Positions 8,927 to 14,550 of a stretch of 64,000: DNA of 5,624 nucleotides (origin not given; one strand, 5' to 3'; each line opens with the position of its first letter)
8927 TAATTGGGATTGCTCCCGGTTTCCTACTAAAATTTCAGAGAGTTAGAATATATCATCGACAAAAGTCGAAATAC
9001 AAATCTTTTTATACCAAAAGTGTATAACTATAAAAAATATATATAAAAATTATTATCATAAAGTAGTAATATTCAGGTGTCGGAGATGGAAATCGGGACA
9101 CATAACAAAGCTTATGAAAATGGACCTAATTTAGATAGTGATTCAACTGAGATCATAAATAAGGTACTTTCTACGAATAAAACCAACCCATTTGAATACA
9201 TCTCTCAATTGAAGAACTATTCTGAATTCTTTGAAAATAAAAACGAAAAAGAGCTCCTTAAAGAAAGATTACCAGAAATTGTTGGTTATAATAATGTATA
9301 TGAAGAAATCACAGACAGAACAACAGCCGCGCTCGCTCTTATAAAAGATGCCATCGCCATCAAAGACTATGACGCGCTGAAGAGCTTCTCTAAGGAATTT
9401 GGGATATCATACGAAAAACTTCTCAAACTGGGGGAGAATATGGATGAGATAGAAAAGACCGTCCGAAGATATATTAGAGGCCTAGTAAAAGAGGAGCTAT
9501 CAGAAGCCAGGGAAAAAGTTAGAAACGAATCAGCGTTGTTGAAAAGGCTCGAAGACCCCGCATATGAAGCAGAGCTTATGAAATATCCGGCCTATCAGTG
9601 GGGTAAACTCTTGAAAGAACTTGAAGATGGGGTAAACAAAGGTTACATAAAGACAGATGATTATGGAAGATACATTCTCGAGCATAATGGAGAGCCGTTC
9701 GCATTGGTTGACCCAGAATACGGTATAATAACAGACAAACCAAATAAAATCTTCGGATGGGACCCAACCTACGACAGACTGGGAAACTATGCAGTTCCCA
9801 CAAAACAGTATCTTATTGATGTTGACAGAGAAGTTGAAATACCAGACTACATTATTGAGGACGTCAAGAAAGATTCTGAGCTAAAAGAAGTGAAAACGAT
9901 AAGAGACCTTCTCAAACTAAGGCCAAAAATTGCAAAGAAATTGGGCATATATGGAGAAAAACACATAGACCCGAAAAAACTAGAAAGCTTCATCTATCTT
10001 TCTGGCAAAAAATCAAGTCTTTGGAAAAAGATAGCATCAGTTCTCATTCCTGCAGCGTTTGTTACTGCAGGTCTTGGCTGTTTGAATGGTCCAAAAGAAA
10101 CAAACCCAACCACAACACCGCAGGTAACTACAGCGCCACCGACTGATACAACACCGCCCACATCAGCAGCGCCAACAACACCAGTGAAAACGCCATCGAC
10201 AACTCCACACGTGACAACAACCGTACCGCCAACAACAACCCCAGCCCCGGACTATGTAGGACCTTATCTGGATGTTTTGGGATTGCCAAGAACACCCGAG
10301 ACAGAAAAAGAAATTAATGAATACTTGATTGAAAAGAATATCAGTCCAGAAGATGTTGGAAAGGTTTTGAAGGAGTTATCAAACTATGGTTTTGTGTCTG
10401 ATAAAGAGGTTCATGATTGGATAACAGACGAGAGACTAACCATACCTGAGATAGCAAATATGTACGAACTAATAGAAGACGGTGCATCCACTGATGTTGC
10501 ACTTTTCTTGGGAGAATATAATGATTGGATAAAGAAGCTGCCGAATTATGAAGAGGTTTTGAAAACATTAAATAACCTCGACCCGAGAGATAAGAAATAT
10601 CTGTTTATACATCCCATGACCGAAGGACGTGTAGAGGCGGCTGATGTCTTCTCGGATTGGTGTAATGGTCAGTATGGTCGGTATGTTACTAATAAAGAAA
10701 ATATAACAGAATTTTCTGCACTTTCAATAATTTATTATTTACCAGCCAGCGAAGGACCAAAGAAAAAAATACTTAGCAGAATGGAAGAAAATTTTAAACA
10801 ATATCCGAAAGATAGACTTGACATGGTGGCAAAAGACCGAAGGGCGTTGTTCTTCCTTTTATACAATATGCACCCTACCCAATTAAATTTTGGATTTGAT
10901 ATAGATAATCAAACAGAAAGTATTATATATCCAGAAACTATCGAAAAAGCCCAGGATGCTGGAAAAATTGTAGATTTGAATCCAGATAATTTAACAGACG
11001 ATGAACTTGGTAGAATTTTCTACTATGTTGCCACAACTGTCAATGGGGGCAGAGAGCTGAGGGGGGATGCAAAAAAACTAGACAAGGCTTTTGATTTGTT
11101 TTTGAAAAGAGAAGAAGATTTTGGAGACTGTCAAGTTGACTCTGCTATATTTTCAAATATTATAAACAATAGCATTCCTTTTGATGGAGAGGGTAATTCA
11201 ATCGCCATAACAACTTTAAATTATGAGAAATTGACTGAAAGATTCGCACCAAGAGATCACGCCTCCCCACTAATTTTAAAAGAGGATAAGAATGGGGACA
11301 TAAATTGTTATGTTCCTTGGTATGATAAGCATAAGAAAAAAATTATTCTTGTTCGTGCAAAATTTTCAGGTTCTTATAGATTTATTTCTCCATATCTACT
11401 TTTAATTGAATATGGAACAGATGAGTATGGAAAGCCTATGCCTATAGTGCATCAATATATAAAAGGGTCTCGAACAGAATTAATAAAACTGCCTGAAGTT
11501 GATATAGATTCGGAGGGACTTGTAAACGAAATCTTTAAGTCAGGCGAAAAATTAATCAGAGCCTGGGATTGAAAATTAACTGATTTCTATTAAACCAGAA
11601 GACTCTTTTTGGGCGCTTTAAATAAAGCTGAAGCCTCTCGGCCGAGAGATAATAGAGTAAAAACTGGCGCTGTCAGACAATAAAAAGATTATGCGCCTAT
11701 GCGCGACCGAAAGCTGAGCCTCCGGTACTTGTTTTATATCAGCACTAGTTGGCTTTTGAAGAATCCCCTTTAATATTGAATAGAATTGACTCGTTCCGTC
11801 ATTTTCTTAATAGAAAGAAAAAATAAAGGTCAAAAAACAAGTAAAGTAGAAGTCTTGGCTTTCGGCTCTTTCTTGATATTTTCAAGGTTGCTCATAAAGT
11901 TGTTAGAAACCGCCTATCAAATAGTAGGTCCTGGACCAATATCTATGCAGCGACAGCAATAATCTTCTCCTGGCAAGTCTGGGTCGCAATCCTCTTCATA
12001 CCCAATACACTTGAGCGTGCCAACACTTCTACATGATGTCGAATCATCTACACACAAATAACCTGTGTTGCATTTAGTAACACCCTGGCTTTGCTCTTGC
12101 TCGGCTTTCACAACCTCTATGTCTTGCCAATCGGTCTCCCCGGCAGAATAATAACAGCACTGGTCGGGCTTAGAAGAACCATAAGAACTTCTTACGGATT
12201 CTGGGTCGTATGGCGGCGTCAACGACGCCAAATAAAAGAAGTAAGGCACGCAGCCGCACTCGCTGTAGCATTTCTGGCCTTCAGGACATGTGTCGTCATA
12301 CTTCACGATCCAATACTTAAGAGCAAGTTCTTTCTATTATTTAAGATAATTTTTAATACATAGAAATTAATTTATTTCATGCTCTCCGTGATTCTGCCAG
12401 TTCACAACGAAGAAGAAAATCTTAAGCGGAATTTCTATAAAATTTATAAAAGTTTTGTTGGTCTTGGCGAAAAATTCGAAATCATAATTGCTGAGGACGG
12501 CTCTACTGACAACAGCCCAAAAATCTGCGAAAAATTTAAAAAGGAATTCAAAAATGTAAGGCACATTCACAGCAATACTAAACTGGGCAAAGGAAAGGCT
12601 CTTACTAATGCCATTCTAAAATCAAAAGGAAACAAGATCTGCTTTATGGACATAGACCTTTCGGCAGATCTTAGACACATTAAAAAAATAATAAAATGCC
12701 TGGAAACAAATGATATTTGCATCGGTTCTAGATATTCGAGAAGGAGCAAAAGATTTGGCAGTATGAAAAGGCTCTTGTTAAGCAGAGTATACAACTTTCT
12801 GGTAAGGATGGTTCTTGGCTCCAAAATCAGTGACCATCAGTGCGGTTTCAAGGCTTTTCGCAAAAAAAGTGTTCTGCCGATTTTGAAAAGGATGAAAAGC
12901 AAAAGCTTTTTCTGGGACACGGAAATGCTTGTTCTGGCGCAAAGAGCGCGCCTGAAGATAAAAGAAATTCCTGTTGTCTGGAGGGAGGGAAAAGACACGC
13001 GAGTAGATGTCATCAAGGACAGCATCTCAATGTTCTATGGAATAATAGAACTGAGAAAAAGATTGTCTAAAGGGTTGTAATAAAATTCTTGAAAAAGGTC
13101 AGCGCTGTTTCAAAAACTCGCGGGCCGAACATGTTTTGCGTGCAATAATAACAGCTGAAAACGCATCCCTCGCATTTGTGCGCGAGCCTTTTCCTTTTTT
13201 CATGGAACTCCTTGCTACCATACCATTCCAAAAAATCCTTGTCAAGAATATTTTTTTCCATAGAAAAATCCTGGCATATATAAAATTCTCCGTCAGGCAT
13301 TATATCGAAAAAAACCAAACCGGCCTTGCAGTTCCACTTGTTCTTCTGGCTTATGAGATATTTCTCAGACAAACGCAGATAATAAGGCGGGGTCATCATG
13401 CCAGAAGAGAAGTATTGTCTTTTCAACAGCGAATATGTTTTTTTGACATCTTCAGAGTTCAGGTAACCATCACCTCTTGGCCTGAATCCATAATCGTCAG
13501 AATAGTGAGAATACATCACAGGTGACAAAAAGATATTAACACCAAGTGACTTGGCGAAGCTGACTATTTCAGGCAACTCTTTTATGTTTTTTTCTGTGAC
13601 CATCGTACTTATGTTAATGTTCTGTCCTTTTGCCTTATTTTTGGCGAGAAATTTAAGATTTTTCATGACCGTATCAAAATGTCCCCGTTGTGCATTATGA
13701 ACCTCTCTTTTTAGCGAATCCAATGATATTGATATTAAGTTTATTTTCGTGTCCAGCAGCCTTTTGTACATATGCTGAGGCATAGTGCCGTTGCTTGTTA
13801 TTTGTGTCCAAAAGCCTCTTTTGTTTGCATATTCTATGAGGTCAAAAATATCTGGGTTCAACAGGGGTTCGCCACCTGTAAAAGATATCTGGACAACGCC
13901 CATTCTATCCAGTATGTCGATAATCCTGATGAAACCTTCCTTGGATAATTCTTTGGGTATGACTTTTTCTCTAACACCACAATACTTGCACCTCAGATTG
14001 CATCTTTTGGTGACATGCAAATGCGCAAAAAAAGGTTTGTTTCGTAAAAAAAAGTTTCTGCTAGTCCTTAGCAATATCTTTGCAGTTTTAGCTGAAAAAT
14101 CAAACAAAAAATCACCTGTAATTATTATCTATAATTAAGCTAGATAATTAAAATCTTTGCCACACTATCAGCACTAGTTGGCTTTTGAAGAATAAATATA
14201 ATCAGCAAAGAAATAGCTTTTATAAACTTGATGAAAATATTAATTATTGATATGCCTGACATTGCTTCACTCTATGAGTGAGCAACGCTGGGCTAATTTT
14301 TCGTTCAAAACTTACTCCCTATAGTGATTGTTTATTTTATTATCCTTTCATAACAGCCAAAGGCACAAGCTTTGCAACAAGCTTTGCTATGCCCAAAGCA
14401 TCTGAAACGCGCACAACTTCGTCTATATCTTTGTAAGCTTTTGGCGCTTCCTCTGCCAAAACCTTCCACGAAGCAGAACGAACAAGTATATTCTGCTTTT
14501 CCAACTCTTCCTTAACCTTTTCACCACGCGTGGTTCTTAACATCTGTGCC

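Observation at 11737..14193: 2.4-kb cassette bounded by perfect 28-bp direct repeats: Cys-rich GC-rich ORF + GT2 glycosyltransferase + radical SAM/SPASM enzyme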

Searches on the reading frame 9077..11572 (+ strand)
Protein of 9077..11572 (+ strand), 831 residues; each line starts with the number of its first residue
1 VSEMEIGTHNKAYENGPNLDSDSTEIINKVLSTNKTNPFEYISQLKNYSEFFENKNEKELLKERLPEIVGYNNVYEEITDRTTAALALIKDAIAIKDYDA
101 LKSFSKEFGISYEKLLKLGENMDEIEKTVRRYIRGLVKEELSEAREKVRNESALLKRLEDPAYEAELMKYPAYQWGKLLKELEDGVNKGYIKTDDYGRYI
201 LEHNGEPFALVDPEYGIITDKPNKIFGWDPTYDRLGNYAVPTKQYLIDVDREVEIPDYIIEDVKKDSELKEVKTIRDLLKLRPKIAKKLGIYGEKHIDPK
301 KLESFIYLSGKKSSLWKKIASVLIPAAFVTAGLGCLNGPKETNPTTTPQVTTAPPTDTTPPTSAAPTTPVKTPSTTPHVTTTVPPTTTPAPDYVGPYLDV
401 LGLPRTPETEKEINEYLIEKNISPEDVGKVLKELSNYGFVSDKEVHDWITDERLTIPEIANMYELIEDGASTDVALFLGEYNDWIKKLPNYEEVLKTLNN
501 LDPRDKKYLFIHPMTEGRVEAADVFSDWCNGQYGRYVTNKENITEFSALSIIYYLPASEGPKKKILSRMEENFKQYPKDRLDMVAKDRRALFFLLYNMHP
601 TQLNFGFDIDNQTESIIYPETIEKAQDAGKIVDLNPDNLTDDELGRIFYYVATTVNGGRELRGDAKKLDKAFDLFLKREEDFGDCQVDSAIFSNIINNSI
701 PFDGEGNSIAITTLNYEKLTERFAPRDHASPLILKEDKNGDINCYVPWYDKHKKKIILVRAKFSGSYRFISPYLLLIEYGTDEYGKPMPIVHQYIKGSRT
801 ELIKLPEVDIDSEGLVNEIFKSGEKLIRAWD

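Call 8: search_protein_families(library=pfam, proteins=[window:9077-11572:+], max_evalue=0.01)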
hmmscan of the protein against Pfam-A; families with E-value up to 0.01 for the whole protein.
window:9077-11572:+ (831 aa): 0 families

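Call 11: search_protein_families(library=ncbifam, proteins=[window:9077-11572:+], max_evalue=0.01)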
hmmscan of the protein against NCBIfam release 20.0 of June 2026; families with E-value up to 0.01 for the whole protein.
window:9077-11572:+ (831 aa): 2 families
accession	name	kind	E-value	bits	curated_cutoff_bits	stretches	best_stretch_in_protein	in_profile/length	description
NF010732.0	PRK14134.1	equivalog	0.0021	17.7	351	1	407-474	75-143/283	recombination regulator RecX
NF010733.0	PRK14135.1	equivalog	0.0053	16.4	240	0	409-446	76-113/267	recombination regulator RecX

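Call 31: find_homologous_proteins(query=window:9077-11572:+)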
Query window:9077-11572:+ (831 aa): 2 proteins with E <= 0.001 among 8000 candidates.
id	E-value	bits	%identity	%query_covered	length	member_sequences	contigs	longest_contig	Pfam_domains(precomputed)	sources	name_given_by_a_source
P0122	0.0e+0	1888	100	100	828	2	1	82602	-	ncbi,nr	ncbi:MAG: hypothetical protein J7K31_00150 [Candidatus Aenigmarchaeota archaeon]|nr:hypothetical pro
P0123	0.0e+0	1680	89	100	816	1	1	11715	-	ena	-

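Call 32: find_encoding_contigs(protein=P0123, flank=10000)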
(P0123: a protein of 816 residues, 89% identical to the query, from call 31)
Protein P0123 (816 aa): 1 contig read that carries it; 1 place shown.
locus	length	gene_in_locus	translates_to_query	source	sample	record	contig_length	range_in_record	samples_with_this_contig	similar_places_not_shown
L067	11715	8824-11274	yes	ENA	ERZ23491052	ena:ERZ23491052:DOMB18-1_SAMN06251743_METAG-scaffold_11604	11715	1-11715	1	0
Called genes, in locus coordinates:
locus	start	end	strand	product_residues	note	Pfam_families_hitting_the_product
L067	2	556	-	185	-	?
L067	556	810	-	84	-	-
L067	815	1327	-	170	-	PF27806:HxsD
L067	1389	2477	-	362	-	PF06847:Arc_PepC_II (faint), PF01478:Peptidase_A24 (weak), PF06819:Arc_PepC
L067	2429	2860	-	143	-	-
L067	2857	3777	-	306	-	PF04055:Radical_SAM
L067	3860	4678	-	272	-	PF00482:T2SSF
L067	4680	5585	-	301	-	PF00482:T2SSF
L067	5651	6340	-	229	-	PF06745:ATPase, PF13481:AAA_25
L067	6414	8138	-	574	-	PF23990:PilB3_N (weak), PF00437:T2SSE, PF27713:UCP018868, PF23989:PilB3_C (faint)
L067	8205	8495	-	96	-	PF01283:Ribosomal_S26e (faint)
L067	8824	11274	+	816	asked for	-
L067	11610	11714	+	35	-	?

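Call 33: find_encoding_contigs(protein=P0122, flank=10000)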
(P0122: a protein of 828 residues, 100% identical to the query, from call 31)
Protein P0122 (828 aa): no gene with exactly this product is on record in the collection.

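Call 68: search_protein_families(library=padloc, proteins=[window:9077-11572:+], max_evalue=0.001)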
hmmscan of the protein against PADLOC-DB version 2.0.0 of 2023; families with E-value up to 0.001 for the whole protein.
window:9077-11572:+ (831 aa): 0 families

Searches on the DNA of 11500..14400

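Call 84: search_rna_families(source=window, start=11500, end=14400, threshold=evalue, max_evalue=1)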
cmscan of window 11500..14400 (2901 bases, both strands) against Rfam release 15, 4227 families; matches with E-value up to 1: 1.
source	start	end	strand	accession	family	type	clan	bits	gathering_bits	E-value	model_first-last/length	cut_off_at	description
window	11803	11832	+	RF01100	PK-BYV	Cis-reg;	-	19.4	50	0.67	1-40/40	no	3'-terminal pseudoknot in BYV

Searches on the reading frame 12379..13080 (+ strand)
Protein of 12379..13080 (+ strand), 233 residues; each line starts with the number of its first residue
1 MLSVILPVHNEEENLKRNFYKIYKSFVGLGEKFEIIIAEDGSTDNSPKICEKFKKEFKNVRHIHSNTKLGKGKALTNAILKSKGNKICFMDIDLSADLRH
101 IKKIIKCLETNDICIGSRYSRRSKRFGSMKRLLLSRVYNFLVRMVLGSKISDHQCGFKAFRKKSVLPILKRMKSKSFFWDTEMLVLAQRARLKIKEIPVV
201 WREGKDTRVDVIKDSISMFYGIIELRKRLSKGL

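Call 8: search_protein_families(library=pfam, proteins=[window:12379-13080:+], max_evalue=0.01)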
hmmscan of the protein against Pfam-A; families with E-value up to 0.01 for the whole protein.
window:12379-13080:+ (233 aa): 2 families
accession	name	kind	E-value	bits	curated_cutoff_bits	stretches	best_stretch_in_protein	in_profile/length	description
PF00535.33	Glycos_transf_2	-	3.7e-30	105.5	23.3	1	3-165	1-164/168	Glycosyl transferase family 2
PF10111.15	Glyco_tranf_2_2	-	9.6e-06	25.7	27.3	1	3-109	1-107/276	Glycosyltransferase like family 2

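Call 11: search_protein_families(library=ncbifam, proteins=[window:12379-13080:+], max_evalue=0.01)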
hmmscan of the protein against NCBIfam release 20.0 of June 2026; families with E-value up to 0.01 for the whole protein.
window:12379-13080:+ (233 aa): 19 families
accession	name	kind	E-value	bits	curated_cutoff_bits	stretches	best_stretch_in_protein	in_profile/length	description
NF007986.1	PRK10714.1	equivalog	1.1e-18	67.4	529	1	2-206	8-207/316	undecaprenyl-phosphate 4-deoxy-4-formamido-L-arabinose transferase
NF007482.0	PRK10073.1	equivalog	1.6e-15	57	423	1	2-115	8-117/334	glycosyltransferase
TIGR04182.1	glyco_TIGR04182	equivalog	9.6e-15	54.7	325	1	3-227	3-219/293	S-layer glycoprotein N-glycosyltransferase AglJ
NF047588.1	GlcsyltransPgfSStrep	equivalog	5.7e-14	52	500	1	2-169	3-168/308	glycosyltransferase PgfS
TIGR03111.1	glyc2_xrt_Gpos1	hypoth_equivalog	6.5e-14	51.6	363.95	1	3-112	52-160/439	TIGR03111 family XrtG-associated glycosyltransferase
TIGR03937.1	PgaC_IcaA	equivalog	1.7e-12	47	422.3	1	2-111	47-153/407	poly-beta-1,6-N-acetyl-D-glucosamine synthase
TIGR04283.1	glyco_like_mftF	equivalog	8.7e-11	41.8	182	1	2-127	1-115/221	TIGR04283 family arsenosugar biosynthesis glycosyltransferase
NF010496.0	PRK13915.1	equivalog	2.6e-08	33.3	262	1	2-110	33-144/307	glucosyl-3-phosphoglycerate synthase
NF041875.1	EPS_EpsD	equivalog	4.4e-08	32.9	370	1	2-103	1-99/325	exopolysaccharide biosynthesis glycosyltransferase EpsD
NF038302.1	EPS_HpsE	equivalog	1.1e-07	31.2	300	1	2-109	3-112/307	hormogonium polysaccharide biosynthesis glycosyltransferase HpsE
NF047683.1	TeichurnBiosyTuaG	equivalog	1.7e-07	31.2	400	1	2-113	8-116/252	teichuronic acid biosynthesis protein TuaG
NF058614.1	PPMAGASynPpgS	equivalog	1.7e-07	30.9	370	1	4-199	4-194/226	polyprenyl-phospho-N-acetylgalactosaminyl synthase PpgS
NF041391.1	DPhHxTase_Halo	equivalog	3.4e-07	29.5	375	1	32-220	24-203/213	dolichyl-phosphate hexose transferase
NF050050.1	ProtGlycPglI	equivalog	2.8e-06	26.9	500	1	2-94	4-94/306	GalNAc(5)-diNAcBac-PP-undecaprenol beta-1,3-glucosyltransferase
NF053739.1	GlytfEpsEBac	equivalog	6.9e-05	21.9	450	1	2-111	3-110/265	glycosyltransferase EpsE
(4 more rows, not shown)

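Call 68: search_protein_families(library=padloc, proteins=[window:12379-13080:+, L068:8307-9215:-, L068:9212-9841:-], max_evalue=0.001)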
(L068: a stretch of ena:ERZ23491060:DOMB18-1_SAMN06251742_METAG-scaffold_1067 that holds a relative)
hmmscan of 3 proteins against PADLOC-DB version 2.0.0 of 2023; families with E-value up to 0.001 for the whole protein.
window:12379-13080:+ (233 aa): 0 families

L068:8307-9215:- (302 aa): 28 families (the best 25 are shown)
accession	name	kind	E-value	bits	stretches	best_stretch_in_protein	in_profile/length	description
PDLC02321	AbiEii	-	4.1e-55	185.5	1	4-300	6-291/296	AbiEii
PDLC02304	AbiEii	-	2.9e-32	110.6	1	4-259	6-224/260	AbiEii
PDLC02296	AbiEii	-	8.1e-19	65.8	1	10-260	13-231/282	AbiEii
PDLC02292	AbiEii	-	1.1e-17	62.7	1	2-228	11-212/283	AbiEii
PDLC02297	AbiEii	-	2e-17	61.5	1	3-213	6-199/307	AbiEii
PDLC02317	AbiEii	-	2.9e-16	57.4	1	5-221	7-202/396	AbiEii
PDLC02323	AbiEii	-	8.2e-16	56.3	1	15-231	15-192/248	AbiEii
PDLC02289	AbiEii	-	8.7e-16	56.3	1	2-209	15-199/309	AbiEii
PDLC02294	AbiEii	-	4e-15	54.4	1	15-232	18-196/260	AbiEii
PDLC02302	AbiEii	-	5.9e-13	46.9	1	8-208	15-197/313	AbiEii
PDLC02288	AbiEii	-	2.9e-12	44.1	1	5-237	17-219/294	AbiEii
PDLC02293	AbiEii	-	9.9e-11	39.6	1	4-240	5-210/270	AbiEii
PDLC02316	AbiEii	-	1.2e-09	36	1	2-87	11-96/314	AbiEii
PDLC02305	AbiEii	-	1.5e-09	35.5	1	3-243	6-212/306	AbiEii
PDLC02322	AbiEii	-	2.5e-09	35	1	4-100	15-109/324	AbiEii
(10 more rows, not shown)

L068:9212-9841:- (209 aa): 10 families
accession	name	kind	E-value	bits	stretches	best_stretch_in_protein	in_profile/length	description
PDLC02273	AbiEi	-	1.3e-53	180.1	1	14-207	13-203/205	AbiEi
PDLC02267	AbiEi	-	7.4e-20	69.4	1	8-197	10-185/252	AbiEi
PDLC02241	AbiEi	-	1.3e-14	52.5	1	18-198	15-183/199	AbiEi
PDLC02271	AbiEi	-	1.8e-06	25.3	1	43-168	49-173/263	AbiEi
PDLC02269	AbiEi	-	7.7e-06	23.4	1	33-196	27-181/251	AbiEi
PDLC02276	AbiEi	-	1.3e-05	22.8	1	31-162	30-158/270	AbiEi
PDLC02272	AbiEi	-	3.4e-05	21.7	1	23-207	21-193/200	AbiEi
PDLC02282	AbiEi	-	3.9e-05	21.1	1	5-200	5-198/260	AbiEi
PDLC02266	AbiEi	-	6.4e-05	20.5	1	6-201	6-199/258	AbiEi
PDLC02287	AbiEi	-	7.1e-05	20.5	1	35-197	29-182/253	AbiEi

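Call 69: search_protein_families(library=pfam, proteins=[L068:8307-9215:-, L068:9212-9841:-], max_evalue=0.001)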
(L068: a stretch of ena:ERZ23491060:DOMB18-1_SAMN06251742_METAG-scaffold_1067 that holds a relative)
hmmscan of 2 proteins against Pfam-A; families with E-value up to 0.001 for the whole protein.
L068:8307-9215:- (302 aa): 1 family
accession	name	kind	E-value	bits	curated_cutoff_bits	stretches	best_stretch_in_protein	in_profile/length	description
PF08843.17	AbiEii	-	4.1e-26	92.8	22.5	1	28-237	2-182/238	Nucleotidyl transferase AbiEii toxin, Type IV TA system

L068:9212-9841:- (209 aa): 0 families

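Call 71: search_solved_structures(query=window:12379-13080:+, max_evalue=0.00001)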
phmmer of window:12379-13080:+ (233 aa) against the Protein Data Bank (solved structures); distinct sequences matched with E-value up to 0.00001: 13.
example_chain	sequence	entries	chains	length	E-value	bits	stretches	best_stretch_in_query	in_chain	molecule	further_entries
9bhc_C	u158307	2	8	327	5.5e-15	58.9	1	2-209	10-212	Undecaprenyl-phosphate 4-deoxy-4-formamido-L-arabinose transferase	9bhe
8vxh_A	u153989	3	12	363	7.1e-15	58.5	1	2-208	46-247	Undecaprenyl-phosphate 4-deoxy-4-formamido-L-arabinose transferase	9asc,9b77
9hwj_A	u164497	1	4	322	3.4e-14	56.3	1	2-198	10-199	Undecaprenyl-phosphate 4-deoxy-4-formamido-L-arabinose transferase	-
5mlz_A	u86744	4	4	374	2.2e-12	50.3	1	2-167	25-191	Dolichol monophosphate mannose synthase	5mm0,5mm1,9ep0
5ekp_C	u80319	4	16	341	1.8e-10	44.1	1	2-177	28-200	Uncharacterized glycosyltransferase sll0501 | Glycosyltransferase sll0501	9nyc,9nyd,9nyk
5eke_A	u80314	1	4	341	1.8e-10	44.1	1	2-177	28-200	Uncharacterized glycosyltransferase sll0501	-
9nye_A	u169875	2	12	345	1.8e-10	44.1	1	2-177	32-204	Glycosyltransferase sll0501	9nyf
5hea_A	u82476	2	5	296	2.8e-10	43.5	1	1-113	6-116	Putative glycosyltransferase (GalT1)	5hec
3bcv_A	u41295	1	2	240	1.1e-07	34.9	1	2-97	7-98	Putative glycosyltransferase protein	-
8vh7_A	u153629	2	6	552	8.7e-07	32.1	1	2-121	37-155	Heparosan synthase B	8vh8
8viw_A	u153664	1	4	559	8.9e-07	32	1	2-121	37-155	Heparosan synthase B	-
2z87_A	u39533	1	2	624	7e-06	29.1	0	32-118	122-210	Chondroitin synthase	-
2z86_A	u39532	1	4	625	7e-06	29.1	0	32-118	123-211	Chondroitin synthase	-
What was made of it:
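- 12379..13080 (+): GT2 glycosyltransferase, 233 aa. It matches the catalytic domain of polyprenyl-phosphate glycosyltransferases (ArnC, DPMS, GtrB). Its 3' end overlaps the rSAM 3' end by 14 nt. calls 8, 11, 71
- On Polyprenyl-phosphate glycosyltransferases (ArnC/DPMS/GtrB): The catalytic domain matches ArnC (5.5e-15, residues 2-209), Pyrococcus DPMS and GtrB (call 71).
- The GT2 matches ArnC, DPMS and GtrB (call 71).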
